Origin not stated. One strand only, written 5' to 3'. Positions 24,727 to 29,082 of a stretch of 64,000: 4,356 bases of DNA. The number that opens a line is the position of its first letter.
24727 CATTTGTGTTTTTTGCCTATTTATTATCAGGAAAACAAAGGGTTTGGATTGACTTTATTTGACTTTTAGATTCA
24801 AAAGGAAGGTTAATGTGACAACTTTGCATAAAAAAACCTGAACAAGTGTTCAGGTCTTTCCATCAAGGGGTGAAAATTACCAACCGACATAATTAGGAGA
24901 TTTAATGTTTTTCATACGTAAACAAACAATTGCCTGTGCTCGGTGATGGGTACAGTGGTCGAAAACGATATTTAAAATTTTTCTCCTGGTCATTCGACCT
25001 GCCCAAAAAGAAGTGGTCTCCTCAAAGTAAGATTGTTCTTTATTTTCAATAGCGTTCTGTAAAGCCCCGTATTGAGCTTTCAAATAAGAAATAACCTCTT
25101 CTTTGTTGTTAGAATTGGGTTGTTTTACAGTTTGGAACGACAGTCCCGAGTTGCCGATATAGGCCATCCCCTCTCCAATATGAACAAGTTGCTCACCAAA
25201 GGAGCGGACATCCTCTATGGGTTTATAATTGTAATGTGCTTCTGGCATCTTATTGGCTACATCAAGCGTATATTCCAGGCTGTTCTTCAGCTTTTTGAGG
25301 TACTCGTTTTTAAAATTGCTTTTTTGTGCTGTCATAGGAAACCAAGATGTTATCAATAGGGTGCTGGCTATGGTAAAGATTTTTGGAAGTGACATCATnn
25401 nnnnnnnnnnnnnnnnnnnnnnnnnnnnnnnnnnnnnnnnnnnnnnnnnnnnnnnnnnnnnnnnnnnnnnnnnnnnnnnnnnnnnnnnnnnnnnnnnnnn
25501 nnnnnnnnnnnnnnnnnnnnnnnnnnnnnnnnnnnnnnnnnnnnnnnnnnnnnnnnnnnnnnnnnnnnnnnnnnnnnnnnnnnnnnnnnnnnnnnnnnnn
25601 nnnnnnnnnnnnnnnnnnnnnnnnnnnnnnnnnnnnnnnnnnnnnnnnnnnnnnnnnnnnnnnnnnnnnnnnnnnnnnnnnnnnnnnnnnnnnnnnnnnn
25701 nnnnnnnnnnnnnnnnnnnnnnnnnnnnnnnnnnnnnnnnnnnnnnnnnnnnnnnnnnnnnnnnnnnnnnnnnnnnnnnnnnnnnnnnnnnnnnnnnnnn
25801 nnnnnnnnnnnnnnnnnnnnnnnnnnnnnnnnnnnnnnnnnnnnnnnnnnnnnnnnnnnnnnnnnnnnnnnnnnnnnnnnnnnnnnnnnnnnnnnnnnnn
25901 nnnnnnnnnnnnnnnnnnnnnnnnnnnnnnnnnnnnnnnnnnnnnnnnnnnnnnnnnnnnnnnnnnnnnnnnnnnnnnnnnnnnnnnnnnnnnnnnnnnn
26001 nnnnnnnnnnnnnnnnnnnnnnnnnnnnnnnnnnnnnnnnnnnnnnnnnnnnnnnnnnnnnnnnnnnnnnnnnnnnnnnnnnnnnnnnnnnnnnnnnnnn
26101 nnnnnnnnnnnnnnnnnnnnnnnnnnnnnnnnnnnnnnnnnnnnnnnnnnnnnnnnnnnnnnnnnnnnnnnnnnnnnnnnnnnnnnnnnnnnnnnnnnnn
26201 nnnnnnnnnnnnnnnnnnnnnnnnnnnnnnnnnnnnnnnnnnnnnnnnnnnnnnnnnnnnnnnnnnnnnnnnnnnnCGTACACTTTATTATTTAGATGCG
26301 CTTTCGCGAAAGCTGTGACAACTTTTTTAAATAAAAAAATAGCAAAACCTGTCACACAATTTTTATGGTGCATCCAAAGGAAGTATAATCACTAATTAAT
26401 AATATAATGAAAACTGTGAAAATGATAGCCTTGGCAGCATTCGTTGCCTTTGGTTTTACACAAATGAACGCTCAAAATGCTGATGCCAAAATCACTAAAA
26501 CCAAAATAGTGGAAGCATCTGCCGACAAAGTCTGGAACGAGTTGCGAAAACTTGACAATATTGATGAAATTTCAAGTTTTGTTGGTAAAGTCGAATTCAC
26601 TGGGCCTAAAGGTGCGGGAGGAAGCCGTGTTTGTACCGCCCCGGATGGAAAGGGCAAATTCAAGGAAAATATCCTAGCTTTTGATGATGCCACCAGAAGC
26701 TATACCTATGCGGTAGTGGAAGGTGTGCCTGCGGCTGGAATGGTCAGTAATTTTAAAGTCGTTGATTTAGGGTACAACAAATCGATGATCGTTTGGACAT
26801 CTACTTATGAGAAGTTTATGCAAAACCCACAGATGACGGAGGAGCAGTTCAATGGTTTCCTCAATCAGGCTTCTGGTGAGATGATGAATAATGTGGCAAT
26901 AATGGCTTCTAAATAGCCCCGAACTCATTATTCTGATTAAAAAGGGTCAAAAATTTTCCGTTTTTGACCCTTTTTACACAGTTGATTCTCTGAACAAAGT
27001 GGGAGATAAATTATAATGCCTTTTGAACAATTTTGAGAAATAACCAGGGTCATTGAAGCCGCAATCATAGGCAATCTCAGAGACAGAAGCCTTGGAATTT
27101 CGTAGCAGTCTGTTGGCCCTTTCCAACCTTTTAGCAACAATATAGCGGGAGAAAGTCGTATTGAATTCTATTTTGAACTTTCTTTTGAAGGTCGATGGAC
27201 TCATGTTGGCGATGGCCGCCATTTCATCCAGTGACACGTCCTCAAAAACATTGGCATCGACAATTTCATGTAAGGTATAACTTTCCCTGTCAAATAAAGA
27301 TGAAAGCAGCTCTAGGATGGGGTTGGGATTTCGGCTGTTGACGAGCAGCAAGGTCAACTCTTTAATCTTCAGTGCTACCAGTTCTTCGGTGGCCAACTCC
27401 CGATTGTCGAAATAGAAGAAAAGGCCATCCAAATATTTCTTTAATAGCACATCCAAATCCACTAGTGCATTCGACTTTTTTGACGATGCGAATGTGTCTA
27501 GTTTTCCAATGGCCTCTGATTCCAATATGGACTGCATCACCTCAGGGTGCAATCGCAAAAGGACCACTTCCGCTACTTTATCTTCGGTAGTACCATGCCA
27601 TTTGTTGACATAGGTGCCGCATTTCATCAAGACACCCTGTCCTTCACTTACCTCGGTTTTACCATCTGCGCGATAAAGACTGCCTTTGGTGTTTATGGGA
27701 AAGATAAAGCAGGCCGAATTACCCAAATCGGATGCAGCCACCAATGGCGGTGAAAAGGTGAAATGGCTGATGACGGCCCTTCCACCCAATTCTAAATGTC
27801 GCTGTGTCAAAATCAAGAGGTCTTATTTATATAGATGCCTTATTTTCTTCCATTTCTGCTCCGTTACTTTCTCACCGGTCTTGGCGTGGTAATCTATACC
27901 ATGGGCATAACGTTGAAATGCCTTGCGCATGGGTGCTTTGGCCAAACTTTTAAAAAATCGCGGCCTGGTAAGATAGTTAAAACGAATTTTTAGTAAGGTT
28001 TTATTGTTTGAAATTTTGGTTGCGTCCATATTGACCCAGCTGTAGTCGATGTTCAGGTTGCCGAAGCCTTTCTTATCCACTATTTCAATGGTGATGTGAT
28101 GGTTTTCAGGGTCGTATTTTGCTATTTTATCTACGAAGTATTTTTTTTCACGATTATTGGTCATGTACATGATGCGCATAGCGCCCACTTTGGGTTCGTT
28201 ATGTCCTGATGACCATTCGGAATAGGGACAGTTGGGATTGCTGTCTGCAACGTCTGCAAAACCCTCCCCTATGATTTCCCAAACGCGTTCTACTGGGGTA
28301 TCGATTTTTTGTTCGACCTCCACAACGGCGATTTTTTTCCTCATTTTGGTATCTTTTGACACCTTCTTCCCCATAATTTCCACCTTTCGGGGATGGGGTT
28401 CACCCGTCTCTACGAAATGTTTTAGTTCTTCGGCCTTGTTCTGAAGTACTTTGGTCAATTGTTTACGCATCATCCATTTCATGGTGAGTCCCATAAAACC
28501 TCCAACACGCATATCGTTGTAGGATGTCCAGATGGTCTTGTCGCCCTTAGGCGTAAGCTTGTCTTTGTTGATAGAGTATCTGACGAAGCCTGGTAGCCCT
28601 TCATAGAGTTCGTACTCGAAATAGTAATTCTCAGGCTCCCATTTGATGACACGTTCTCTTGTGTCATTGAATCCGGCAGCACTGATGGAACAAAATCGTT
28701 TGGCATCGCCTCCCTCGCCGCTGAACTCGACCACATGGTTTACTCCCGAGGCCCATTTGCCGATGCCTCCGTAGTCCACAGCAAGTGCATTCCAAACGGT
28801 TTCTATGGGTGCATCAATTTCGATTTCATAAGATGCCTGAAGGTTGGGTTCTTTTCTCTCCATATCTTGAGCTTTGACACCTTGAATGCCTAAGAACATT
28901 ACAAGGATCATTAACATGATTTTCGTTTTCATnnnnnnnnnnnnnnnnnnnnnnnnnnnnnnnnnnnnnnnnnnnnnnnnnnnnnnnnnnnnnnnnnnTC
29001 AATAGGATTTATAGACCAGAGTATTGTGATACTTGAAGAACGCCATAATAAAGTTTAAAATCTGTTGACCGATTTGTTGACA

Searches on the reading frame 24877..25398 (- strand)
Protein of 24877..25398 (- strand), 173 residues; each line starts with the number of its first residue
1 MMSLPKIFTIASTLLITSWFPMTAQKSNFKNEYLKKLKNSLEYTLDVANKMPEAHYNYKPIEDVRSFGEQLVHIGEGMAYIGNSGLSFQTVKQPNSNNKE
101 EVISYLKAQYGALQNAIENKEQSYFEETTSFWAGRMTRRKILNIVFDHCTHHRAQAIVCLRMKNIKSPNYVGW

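Call 12: search_protein_families(library=pfam, proteins=[window:24877-25398:-])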
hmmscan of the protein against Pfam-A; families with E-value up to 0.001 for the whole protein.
window:24877-25398:- (173 aa): 2 families
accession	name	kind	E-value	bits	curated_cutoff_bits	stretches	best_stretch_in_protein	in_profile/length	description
PF05163.17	DinB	-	5.9e-15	56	23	1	29-161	4-143/165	DinB family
PF12867.12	DinB_2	-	5.5e-10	40.2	24.8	1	38-156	3-128/128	DinB superfamily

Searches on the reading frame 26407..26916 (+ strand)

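Call 12: search_protein_families(library=pfam, proteins=[window:26407-26916:+])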
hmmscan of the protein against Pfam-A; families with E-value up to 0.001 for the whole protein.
window:26407-26916:+ (169 aa): 1 family
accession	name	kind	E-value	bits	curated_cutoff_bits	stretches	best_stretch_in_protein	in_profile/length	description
PF10604.15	Polyketide_cyc2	-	2.3e-14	54.3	27.4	1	27-136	2-110/142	Polyketide cyclase / dehydrase and lipid transport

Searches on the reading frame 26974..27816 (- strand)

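Call 12: search_protein_families(library=pfam, proteins=[window:26974-27816:-])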
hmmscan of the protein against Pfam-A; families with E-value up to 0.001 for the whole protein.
window:26974-27816:- (280 aa): 3 families
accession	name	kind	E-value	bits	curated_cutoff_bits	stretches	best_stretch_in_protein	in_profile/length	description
PF12833.13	HTH_18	-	4.9e-25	88.1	33.6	1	199-277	1-79/80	Helix-turn-helix domain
PF00165.29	HTH_AraC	-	5.3e-19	68.3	26.6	2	239-276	2-41/42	Bacterial regulatory helix-turn-helix proteins, AraC family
PF22200.2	ExsA_N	-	2.4e-12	47.8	27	1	36-165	2-131/136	ExsA N-terminal regulatory domain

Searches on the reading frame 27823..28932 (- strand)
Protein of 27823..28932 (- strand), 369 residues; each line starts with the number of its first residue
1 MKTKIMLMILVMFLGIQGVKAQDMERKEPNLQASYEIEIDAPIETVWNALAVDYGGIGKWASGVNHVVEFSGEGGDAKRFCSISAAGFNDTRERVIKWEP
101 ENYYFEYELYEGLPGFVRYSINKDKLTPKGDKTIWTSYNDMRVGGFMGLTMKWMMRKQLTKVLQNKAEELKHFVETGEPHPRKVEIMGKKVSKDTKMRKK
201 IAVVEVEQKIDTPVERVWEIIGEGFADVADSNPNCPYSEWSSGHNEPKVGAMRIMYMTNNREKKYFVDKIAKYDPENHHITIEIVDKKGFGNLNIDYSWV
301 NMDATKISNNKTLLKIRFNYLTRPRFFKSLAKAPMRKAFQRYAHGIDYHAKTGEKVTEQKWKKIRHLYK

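Call 12: search_protein_families(library=pfam, proteins=[window:27823-28932:-])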
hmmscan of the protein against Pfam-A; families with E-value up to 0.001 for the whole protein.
window:27823-28932:- (369 aa): 1 family
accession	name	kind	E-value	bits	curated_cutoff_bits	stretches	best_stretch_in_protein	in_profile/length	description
PF10604.15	Polyketide_cyc2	-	7.9e-25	88.3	27.4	2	33-168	4-139/142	Polyketide cyclase / dehydrase and lipid transport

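Call 21: find_encoding_contigs(protein=window:27823-28932:-, flank=10000, max_places=10)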
Protein window:27823-28932:- (369 aa): no gene with exactly this product is on record in the collection.
